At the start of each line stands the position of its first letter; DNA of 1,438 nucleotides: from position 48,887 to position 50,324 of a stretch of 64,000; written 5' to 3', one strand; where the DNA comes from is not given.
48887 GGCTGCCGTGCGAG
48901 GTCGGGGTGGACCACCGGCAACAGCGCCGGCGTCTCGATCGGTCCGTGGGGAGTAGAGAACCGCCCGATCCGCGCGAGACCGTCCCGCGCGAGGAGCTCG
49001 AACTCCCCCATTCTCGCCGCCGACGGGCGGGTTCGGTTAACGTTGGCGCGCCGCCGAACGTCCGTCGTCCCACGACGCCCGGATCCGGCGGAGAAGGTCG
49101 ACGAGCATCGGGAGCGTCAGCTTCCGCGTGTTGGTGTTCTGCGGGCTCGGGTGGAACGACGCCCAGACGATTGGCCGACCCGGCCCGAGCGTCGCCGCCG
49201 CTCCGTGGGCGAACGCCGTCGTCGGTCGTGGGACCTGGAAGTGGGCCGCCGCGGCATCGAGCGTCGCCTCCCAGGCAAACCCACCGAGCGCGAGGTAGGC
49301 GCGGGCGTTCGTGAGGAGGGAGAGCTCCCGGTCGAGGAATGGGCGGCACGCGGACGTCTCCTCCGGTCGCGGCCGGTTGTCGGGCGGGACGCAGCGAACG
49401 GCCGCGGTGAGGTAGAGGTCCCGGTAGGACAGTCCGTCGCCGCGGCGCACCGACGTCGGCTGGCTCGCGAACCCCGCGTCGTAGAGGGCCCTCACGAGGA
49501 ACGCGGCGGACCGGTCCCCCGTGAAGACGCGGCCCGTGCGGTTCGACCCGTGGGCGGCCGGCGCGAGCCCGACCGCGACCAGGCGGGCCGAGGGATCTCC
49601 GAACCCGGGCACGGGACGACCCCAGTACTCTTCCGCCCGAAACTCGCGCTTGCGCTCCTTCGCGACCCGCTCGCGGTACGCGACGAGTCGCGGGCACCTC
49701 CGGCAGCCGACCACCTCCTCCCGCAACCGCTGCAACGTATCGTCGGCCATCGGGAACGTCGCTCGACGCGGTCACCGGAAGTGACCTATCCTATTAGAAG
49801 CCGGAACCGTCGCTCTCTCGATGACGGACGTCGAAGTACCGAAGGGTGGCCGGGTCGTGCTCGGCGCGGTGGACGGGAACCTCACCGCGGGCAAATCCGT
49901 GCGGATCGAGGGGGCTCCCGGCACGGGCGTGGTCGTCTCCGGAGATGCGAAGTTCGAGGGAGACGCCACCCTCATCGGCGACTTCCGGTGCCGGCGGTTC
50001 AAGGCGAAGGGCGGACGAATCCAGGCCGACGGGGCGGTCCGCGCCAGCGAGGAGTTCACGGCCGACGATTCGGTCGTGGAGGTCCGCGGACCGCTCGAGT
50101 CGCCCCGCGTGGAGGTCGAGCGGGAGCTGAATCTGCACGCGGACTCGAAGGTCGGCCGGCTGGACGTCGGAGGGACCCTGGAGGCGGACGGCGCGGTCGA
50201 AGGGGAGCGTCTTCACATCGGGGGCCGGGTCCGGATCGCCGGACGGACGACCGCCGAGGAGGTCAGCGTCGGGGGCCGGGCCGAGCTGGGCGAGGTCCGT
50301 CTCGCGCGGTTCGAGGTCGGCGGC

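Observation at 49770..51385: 407-aa poly-bactofilin-like beta-helix protein with a dedicated wHTH gene and an upstream perfect inverted repeat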

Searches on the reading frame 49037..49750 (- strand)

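Call 3: search_protein_families(library=pfam, proteins=[window:49037-49750:-], max_evalue=1)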
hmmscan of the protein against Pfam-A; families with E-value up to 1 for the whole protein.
window:49037-49750:- (237 aa): 1 family
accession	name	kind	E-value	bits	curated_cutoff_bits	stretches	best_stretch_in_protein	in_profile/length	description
PF03167.25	UDG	-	2.2e-28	99.5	24.3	1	48-221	1-138/141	Uracil DNA glycosylase superfamily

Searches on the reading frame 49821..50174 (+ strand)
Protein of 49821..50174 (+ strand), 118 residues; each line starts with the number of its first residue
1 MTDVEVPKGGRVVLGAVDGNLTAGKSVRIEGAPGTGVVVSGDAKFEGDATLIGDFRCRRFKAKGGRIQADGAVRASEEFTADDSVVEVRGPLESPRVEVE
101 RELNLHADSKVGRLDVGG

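Call 40: search_protein_families(library=pfam, proteins=[window:49821-50174:+], max_evalue=1)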
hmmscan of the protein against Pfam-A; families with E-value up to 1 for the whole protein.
seq(118 aa): 1 family
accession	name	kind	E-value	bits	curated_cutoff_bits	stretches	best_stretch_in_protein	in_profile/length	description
PF04519.19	Bactofilin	-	0.00032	21.3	27.9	1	17-108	9-96/98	Polymer-forming cytoskeletal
